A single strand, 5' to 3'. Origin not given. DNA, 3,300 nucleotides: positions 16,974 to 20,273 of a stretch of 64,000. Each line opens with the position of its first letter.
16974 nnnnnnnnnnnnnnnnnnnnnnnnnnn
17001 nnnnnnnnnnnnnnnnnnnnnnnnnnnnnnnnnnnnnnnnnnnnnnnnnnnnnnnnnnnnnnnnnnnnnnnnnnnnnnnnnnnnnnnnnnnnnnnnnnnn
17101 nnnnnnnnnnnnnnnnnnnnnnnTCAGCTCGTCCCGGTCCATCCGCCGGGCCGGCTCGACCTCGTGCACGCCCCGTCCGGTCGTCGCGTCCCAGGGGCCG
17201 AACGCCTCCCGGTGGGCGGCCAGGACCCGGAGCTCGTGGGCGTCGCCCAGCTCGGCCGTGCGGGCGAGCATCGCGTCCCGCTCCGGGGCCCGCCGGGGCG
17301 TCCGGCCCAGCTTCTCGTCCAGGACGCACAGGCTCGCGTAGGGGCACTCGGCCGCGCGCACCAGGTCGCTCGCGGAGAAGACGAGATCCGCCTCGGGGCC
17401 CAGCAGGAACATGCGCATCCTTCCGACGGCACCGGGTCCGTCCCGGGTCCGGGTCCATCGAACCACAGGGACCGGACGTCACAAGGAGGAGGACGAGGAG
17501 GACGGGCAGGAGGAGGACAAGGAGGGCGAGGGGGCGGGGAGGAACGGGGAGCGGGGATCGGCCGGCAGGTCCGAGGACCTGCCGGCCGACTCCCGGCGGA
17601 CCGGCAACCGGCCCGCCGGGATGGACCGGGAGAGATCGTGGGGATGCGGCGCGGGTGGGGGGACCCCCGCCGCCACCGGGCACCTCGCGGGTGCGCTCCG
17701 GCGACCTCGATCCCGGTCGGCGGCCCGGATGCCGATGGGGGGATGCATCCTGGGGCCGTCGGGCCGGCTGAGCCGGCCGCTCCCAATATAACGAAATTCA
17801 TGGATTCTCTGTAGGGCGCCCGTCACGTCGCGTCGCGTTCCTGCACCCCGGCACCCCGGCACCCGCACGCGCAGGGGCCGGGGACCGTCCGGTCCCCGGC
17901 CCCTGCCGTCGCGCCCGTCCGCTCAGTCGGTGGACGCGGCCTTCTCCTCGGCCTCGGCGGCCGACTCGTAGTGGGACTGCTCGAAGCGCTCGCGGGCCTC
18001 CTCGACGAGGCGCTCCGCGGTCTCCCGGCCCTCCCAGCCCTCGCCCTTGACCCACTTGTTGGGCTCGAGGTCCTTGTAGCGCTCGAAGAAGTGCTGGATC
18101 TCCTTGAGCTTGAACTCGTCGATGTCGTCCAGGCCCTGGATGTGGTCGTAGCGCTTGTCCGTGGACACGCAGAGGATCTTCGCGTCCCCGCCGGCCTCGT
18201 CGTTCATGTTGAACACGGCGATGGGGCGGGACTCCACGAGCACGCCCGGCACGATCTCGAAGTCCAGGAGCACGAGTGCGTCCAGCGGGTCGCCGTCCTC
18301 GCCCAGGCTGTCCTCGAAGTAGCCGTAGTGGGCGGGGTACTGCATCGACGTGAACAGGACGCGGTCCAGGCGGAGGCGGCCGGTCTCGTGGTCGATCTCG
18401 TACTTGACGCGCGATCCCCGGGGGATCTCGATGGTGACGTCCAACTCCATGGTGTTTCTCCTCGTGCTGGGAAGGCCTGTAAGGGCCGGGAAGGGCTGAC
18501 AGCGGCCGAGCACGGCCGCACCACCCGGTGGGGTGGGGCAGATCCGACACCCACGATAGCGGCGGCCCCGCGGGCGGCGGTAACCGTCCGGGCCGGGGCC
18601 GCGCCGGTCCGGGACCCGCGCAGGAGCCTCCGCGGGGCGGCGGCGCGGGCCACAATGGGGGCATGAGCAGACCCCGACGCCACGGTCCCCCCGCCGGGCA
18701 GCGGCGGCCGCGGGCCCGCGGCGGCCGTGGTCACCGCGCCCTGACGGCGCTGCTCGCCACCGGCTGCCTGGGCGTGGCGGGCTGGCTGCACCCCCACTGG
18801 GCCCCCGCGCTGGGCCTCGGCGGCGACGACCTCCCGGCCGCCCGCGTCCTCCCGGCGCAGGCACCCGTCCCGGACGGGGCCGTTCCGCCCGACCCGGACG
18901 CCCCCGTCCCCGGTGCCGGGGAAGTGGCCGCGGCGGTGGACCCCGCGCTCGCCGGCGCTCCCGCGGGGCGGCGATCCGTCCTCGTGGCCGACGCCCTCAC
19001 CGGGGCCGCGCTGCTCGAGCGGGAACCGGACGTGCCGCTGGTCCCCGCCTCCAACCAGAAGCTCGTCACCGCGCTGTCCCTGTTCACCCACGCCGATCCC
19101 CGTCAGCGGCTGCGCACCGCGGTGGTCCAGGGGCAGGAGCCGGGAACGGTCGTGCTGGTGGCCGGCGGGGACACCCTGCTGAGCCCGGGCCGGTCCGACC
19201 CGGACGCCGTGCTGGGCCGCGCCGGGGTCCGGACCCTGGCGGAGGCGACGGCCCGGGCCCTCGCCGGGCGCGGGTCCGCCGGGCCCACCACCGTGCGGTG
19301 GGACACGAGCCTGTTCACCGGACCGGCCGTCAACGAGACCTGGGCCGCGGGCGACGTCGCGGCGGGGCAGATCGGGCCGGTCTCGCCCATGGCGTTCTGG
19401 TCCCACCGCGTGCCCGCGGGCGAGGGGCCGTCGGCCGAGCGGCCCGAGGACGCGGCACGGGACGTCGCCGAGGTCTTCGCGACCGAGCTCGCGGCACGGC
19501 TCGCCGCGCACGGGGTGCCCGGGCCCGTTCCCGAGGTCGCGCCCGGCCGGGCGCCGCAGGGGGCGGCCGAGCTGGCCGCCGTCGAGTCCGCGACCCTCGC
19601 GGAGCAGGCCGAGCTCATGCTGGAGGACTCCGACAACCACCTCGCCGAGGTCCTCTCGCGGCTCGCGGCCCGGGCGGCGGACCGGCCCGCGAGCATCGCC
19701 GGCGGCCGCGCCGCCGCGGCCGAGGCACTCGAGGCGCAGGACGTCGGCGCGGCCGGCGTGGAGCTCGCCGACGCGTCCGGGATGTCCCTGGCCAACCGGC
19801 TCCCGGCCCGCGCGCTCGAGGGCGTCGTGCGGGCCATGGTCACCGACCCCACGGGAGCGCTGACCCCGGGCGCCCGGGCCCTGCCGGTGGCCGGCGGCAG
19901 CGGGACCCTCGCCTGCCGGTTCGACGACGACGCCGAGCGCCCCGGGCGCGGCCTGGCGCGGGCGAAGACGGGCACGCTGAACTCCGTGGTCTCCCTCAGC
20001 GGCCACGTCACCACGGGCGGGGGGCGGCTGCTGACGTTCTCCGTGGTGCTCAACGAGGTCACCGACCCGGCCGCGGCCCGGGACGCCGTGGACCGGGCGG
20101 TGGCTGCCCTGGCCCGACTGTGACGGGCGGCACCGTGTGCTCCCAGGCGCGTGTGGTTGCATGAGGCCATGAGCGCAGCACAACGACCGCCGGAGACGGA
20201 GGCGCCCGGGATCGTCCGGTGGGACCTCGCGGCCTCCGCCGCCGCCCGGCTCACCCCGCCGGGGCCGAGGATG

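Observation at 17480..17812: Promoter-led, hairpin-dense non-coding RNA with two CCCCCC loops (extended 6C-like RNA) upstream of a nuclease-helicase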

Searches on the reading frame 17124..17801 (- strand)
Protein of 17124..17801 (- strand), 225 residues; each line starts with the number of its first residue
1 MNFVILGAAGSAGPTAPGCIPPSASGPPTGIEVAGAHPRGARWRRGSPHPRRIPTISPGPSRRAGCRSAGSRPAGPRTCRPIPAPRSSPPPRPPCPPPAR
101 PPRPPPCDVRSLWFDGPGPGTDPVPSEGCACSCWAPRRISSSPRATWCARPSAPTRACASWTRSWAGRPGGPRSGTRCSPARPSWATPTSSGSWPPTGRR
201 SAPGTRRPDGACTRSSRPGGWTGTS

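Call 7: search_protein_families(library=pfam, proteins=[window:17124-17801:-])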
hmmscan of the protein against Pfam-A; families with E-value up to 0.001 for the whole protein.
window:17124-17801:- (225 aa): 0 families

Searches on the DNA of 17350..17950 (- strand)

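Call 4: search_rna_families(source=window, start=17350, end=17950, threshold=evalue, max_evalue=10, show_alignments=4)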
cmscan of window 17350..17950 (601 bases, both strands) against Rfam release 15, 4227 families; matches with E-value up to 10: 18.
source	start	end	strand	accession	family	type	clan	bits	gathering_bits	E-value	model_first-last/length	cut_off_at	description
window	17551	17596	+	RF03964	mir-H1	Gene; miRNA;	-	26.7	97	0.038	1-85/85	no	mir-H1 microRNA precursor family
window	17551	17596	-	RF03964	mir-H1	Gene; miRNA;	-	24.4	97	0.12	1-85/85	no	mir-H1 microRNA precursor family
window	17549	17596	-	RF03924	mir-1228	Gene; miRNA;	-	24.3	88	0.12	1-73/73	no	mir-1228 microRNA precursor family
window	17551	17594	-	RF00772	mir-328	Gene; miRNA;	-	21.7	70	0.36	1-75/75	no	mir-328 microRNA precursor family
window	17553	17594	-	RF03771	mir-341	Gene; miRNA;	-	21.4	90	0.062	12-85/96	no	mir-341 microRNA precursor family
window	17558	17591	+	RF04306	HCV_SL8001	Cis-reg;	-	21.1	41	0.077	1-58/58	no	Hepatitis C virus stem-loop SL8001 RNA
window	17417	17516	-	RF03565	mir-1282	Gene; miRNA;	-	20.4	107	0.24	1-101/101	no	mir-1282 microRNA precursor family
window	17554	17592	-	RF03778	mir-483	Gene; miRNA;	-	20.3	60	0.37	1-75/75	no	mir-483 microRNA precursor family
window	17552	17596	+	RF02598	EBv-sisRNA-2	Gene;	-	18.9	41.8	4.1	17-62/76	no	Epstein-Barr virus stable intronic sequence RNA 2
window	17549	17596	-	RF03192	mir-6794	Gene; miRNA;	-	18.3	74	1.1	1-62/62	no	mir-6794 microRNA precursor family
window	17552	17595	+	RF03792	MIR6462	Gene; miRNA;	-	17.7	96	2.5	1-119/119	no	MIR6462 microRNA precursor family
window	17871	17906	-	RF02000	MIR1846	Gene; miRNA;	-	17.1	77.5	2.1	36-77/110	no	MIR1846 microRNA precursor family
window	17553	17595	-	RF03433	mir-2576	Gene; miRNA;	-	16.8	83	9.9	1-120/120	no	mir-2576 microRNA precursor family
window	17872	17905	+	RF03610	mir-H7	Gene; miRNA;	CL00141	16.6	94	5.7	1-69/69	no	mir-H7 microRNA precursor family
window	17551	17597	+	RF03778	mir-483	Gene; miRNA;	-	16.5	60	3.1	1-75/75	no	mir-483 microRNA precursor family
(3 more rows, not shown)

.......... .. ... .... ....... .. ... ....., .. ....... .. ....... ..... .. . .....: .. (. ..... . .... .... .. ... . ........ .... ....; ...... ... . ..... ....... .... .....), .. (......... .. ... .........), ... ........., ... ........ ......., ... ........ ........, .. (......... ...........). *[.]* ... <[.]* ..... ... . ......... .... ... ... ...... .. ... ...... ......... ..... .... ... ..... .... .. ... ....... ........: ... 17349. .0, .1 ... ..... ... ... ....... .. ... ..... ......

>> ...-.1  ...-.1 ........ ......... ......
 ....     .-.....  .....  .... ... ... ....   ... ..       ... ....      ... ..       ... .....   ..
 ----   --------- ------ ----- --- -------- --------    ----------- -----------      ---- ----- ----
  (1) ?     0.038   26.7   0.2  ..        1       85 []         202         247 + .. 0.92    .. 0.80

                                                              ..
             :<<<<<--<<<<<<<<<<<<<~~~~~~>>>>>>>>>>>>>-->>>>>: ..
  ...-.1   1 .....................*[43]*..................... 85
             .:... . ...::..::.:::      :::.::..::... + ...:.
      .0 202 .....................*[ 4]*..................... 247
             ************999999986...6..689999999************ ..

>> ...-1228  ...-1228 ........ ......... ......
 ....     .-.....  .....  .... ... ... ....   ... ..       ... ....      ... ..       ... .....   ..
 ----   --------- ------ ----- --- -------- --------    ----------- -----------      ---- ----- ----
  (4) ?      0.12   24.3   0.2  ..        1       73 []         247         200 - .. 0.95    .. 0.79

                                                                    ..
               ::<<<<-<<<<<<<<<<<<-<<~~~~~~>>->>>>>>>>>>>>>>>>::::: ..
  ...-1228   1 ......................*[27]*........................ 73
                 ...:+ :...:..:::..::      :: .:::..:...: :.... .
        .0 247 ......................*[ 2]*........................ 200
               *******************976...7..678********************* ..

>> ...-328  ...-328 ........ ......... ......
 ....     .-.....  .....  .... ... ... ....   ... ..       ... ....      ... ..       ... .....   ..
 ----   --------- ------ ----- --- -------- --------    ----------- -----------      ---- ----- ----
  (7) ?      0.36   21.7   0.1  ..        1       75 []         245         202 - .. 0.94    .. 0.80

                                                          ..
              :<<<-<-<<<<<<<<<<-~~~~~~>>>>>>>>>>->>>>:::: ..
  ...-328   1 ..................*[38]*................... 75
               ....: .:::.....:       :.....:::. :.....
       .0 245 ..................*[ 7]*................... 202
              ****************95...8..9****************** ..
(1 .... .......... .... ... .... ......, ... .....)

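Call 40: build_rna_model(alignment_id=A2, structure=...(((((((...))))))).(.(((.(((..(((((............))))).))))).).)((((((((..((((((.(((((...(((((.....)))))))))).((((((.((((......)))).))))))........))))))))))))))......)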
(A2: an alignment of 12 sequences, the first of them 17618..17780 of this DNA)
Model R1 built from alignment A2 (12 sequences, 166 columns); structure: as given.
model positions 162; base pairs 53; branch points 3; effective number of sequences 0.65; information 0.589 bits per position. Calibrated on 0.2 Mb of random sequence (short: E-values are rough).
structure used (alignment columns):
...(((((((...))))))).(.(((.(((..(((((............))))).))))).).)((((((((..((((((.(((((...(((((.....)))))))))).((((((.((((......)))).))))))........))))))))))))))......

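Call 41: search_with_rna_model(model_id=R1, sources=[window, L001, L002, L003, L004, L005, L006, L007, L008, L009, L010, L011, L012, L013, L014, L015, L016, L017, L018, L019, L020, L021, L022, L023, L038, L040, L047, L060, L063, L066, L072, L073, L074, L075], max_evalue=10)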
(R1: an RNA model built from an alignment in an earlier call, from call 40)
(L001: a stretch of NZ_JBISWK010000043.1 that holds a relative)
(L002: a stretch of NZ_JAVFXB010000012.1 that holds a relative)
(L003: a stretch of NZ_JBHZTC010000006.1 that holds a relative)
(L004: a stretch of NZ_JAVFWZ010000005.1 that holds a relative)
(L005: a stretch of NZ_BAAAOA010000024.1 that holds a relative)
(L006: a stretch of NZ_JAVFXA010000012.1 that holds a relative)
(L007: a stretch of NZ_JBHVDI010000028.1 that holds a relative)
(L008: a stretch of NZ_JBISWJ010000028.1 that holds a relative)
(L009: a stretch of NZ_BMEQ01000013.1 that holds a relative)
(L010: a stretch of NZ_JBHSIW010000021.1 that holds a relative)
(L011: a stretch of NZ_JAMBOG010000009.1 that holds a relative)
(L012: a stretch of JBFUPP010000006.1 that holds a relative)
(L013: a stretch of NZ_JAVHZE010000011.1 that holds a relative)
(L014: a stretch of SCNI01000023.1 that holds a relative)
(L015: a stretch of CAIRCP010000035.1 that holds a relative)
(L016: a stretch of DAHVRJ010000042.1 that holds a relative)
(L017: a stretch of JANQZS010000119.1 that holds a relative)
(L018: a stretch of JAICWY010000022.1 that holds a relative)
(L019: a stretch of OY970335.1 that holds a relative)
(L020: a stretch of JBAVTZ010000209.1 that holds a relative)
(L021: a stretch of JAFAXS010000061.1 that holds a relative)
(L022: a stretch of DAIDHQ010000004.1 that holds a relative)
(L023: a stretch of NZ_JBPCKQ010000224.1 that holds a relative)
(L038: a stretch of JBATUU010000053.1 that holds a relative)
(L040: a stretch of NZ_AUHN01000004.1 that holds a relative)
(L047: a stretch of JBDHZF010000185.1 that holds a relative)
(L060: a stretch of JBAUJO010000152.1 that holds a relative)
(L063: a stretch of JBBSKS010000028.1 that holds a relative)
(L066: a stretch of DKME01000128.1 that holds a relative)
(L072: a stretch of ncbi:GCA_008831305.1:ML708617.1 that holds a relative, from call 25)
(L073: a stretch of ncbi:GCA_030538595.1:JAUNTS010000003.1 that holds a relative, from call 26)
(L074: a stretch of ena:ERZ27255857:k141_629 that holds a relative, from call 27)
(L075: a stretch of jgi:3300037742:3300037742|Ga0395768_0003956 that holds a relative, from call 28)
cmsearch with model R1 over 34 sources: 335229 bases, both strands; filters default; matches with E-value up to 10: 46.
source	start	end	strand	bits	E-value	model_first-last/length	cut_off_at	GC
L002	2689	2851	+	170.8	2.5e-26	1-162/162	no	0.78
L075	1072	1233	+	169.3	4.5e-26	1-162/162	no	0.79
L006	2690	2852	+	169.2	4.6e-26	1-162/162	no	0.78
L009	2674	2835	+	167.2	1e-25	1-162/162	no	0.8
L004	2528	2690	+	167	1.1e-25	1-162/162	no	0.79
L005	2668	2830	+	165.2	2.2e-25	1-162/162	no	0.79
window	17618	17780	-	164.2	3.2e-25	1-162/162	no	0.79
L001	2667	2828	+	160.4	1.4e-24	1-162/162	no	0.8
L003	2675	2837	+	159.1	2.3e-24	1-162/162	no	0.79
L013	2690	2851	+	157.9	3.6e-24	1-162/162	no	0.78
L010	2692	2851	+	157.7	3.8e-24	1-162/162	no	0.78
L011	2678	2837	+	136.7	1.2e-20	1-162/162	no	0.78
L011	2589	2698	-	25.7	0.041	1-162/162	no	0.67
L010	2601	2712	-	21.7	0.19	1-162/162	no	0.71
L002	2854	2915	+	21.1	0.24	1-162/162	no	0.82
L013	2571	2710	-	18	0.8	1-162/162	no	0.7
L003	2533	2695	-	17.9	0.82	1-162/162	no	0.74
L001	2554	2687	-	17.9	0.82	1-162/162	no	0.75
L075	955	1092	-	17.7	0.88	1-162/162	no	0.7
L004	2419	2548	-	17.5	0.94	1-162/162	no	0.74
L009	2557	2694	-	15.7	1.9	1-162/162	no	0.71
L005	5692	5811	-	14.8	2.7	1-162/162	no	0.72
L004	5627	5717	+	13.8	3.9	1-162/162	no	0.76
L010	2583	2640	+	13.7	4.1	78-134/162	no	0.83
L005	2602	2688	-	13.4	4.5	1-162/162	no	0.69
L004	2952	3030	-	13.3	4.8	1-162/162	no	0.73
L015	7356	7435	-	13.2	5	1-162/162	no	0.73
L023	6869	6894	+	13.1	5.1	108-133/162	no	0.85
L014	243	365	-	12.9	5.7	1-162/162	no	0.69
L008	2806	2834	-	12.6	6.3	106-134/162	no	0.9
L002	2565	2593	-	12.6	6.3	106-134/162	no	0.9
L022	5668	5747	+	12.3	7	1-162/162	no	0.71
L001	7906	8066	+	12.3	7.2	1-162/162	no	0.73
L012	6758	6860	-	12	8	1-162/162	no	0.69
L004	437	537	-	11.8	8.7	1-162/162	no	0.75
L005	2555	2583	-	11.7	8.9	106-134/162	no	0.93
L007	461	535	+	11.7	9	73-147/162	no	0.73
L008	9027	9102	-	11.4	9.9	1-162/162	no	0.68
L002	2691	2707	-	11.4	10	3-19/162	no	0.88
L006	2692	2708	-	11.4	10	3-19/162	no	0.88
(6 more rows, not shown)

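Call 63: search_dna_similar(query=window:17550-17810:-, collection=plasmids, mode=distant, max_evalue=0.01)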
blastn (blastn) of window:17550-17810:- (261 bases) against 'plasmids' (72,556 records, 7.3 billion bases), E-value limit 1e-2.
Records with a match: 1; places in all: 1; records where one place covers at least 80% of the query: 0.
Best place of each record, by identity: 90-95% 1.
By first word of the organism name: Streptomyces 1.
By predicted mobility (MOB-suite, as given by PLSDB): non-mobilizable 1.
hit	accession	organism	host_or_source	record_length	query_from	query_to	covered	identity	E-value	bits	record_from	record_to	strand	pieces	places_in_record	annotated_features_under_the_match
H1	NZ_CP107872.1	Streptomyces virginiae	-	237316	193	230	15%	92.5%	4e-4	53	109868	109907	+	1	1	beta-ketoacyl synthase N-terminal-like domain-containing protein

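Call 64: search_dna_similar(query=window:17550-17810:-, collection=phages, mode=distant, max_evalue=0.01)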
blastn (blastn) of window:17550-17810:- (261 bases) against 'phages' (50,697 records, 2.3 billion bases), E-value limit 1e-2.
No match.

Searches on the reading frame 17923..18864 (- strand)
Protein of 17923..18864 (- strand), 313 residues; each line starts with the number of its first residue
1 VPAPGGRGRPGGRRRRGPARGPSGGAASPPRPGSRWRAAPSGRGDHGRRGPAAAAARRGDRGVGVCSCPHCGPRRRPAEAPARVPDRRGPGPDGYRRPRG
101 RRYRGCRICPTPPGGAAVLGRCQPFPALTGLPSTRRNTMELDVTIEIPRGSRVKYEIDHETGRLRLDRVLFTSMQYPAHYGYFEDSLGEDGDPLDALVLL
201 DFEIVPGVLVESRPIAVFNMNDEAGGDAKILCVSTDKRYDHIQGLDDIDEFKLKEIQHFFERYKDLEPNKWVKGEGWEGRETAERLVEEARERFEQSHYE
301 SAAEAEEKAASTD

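Call 7: search_protein_families(library=pfam, proteins=[window:17923-18864:-])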
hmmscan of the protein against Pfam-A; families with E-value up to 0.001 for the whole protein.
window:17923-18864:- (313 aa): 1 family
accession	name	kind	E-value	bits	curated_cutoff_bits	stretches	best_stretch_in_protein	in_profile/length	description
PF00719.24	Pyrophosphatase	-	1.2e-54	184.8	23.5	1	143-294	1-152/153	Inorganic pyrophosphatase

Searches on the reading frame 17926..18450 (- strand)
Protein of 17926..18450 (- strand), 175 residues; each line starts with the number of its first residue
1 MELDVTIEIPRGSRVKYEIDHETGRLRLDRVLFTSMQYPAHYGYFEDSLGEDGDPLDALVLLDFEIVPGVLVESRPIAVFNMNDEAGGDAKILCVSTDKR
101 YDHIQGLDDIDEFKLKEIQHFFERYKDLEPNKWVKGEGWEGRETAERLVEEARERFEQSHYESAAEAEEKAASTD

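Call 24: find_homologous_proteins(query=window:17926-18450:-, max_evalue=1e-40)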
Query seq(175 aa) (175 aa): 6039 proteins with E <= 1e-40 among 8000 candidates; the best 120 are listed.
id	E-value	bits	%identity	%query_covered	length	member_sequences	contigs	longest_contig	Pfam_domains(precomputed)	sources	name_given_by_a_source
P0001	1.8e-110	384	99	100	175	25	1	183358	PF00719.25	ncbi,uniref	ncbi:inorganic diphosphatase [Kocuria sp. M1N1S27]|uniref:inorganic diphosphatase n=1 Tax=Kocuria ka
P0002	9.8e-110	382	98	100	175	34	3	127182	PF00719.25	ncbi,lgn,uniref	ncbi:inorganic diphosphatase [Kocuria sabuli]|uniref:inorganic diphosphatase n=1 Tax=Kocuria sabuli 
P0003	7.7e-103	359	91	99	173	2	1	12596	PF00719.25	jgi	jgi:inorganic pyrophosphatase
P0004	4.3e-96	337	86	97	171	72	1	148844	PF00719.25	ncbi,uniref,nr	ncbi:inorganic diphosphatase [Kocuria coralli]|uniref:Inorganic pyrophosphatase n=1 Tax=Kocuria cora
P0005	3.6e-95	334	84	98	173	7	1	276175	PF00719.25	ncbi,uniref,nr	ncbi:inorganic diphosphatase [Kocuria sp.]|uniref:inorganic diphosphatase n=1 Tax=Kocuria sp. TaxID=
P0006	1.4e-92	326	82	97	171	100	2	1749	PF00719.25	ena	-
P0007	1.9e-89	316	80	97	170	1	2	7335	PF00719.25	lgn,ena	-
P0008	4.1e-89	315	80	97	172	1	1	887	PF00719.25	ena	-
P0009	4.4e-89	315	90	91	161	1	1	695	PF00719.25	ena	-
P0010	5.8e-89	314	80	97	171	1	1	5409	PF00719.25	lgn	-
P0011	5.5e-88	311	83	92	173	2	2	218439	PF00719.25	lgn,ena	-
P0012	6.0e-87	308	78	97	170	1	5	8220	PF00719.25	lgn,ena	-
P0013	9.2e-87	307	80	97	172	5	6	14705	PF00719.25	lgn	-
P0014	4.2e-86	305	75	97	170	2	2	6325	PF00719.25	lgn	-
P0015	4.5e-86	305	77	97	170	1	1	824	PF00719.25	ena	-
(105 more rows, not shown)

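Call 25: find_encoding_contigs(protein=P0004, flank=4000, max_places=2)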
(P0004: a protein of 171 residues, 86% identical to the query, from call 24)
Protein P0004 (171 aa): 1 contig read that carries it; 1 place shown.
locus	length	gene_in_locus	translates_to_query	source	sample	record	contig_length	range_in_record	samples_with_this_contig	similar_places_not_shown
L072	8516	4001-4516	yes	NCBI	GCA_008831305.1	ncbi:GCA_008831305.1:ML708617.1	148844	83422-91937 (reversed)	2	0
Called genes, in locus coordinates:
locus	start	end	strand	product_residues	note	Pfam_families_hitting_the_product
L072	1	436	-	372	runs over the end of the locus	PF01171:ATP_bind_3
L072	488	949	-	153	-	-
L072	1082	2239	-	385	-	PF10103:Zincin_2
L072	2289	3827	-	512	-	PF02113:Peptidase_S13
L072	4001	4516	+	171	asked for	PF00719:Pyrophosphatase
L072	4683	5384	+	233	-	-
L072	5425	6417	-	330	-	PF04069:OpuAC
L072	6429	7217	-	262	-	PF00528:BPD_transp_1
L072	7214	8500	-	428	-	PF00005:ABC_tran, PF13304:AAA_21 (faint), PF00571:CBS (faint)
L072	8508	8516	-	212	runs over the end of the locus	PF00528:BPD_transp_1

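Call 26: find_encoding_contigs(protein=P0005, flank=4000, max_places=2)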
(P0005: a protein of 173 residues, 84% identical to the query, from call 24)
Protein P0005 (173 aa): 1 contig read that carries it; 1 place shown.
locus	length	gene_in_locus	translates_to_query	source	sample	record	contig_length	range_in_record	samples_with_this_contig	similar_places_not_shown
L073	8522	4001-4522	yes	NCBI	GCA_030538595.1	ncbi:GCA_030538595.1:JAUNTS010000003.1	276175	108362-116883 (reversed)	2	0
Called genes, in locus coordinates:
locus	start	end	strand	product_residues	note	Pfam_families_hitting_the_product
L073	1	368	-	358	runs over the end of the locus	PF01171:ATP_bind_3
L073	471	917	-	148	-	-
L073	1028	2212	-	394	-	PF10103:Zincin_2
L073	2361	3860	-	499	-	PF02113:Peptidase_S13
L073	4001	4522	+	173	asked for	PF00719:Pyrophosphatase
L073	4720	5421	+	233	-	-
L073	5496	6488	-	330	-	PF04069:OpuAC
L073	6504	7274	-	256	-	PF00528:BPD_transp_1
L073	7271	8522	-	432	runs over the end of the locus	PF00005:ABC_tran, PF13304:AAA_21 (faint), PF00571:CBS (faint)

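Call 27: find_encoding_contigs(protein=P0011, flank=4000, max_places=2)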
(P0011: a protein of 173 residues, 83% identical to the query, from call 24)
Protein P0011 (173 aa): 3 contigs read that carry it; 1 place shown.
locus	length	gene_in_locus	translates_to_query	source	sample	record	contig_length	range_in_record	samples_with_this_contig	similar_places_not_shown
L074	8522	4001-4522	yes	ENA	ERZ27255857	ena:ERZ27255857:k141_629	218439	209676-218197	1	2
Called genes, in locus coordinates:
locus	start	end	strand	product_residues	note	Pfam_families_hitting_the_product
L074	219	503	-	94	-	-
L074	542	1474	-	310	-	PF01263:Aldose_epim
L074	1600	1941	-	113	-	-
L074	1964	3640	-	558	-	PF00474:SSF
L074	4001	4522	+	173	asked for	PF00719:Pyrophosphatase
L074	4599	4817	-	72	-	-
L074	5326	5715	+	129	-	PF00455:DeoRC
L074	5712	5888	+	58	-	-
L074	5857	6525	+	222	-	PF02744:GalP_UDP_tr_C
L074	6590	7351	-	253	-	PF00106:adh_short, PF13561:adh_short_C2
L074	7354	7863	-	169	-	-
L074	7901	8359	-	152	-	PF12823:DUF3817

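Call 28: find_encoding_contigs(protein=P0003, flank=4000, max_places=2)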
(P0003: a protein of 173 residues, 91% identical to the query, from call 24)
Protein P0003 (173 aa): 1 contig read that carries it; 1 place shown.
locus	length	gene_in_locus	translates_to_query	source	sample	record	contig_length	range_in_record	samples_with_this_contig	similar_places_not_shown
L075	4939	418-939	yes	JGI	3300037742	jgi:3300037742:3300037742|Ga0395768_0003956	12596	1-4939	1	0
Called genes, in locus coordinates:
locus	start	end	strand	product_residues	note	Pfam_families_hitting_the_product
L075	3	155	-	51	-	?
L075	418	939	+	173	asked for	PF00719:Pyrophosphatase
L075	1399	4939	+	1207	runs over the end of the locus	PF13482:RNase_H_2, PF13086:AAA_11 (faint), PF13245:AAA_19 (weak), PF13604:AAA_30, PF13087:AAA_12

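Call 65: find_encoding_contigs(protein=P0001, flank=2500, max_places=6)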
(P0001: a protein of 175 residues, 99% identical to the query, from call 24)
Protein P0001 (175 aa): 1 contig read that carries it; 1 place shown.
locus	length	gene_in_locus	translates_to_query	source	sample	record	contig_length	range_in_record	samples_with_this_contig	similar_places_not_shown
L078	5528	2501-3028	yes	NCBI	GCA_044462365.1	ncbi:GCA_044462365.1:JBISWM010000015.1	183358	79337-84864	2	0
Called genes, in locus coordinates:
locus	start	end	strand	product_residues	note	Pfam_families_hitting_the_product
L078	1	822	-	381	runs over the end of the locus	PF10103:Zincin_2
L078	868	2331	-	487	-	PF02113:Peptidase_S13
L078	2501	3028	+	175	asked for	PF00719:Pyrophosphatase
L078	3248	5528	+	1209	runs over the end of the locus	PF13482:RNase_H_2, PF13245:AAA_19 (weak), PF13604:AAA_30, PF13086:AAA_11 (weak), PF13087:AAA_12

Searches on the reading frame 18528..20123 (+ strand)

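Call 46: search_protein_families(library=pfam, proteins=[window:18528-20123:+], max_evalue=0.0001)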
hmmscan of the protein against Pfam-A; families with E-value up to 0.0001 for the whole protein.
window:18528-20123:+ (531 aa): 1 family
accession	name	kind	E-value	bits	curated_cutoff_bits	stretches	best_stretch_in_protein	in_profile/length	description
PF02113.21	Peptidase_S13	-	1.2e-61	209.2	22.8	2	309-529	227-442/444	D-Ala-D-Ala carboxypeptidase 3 (S13) family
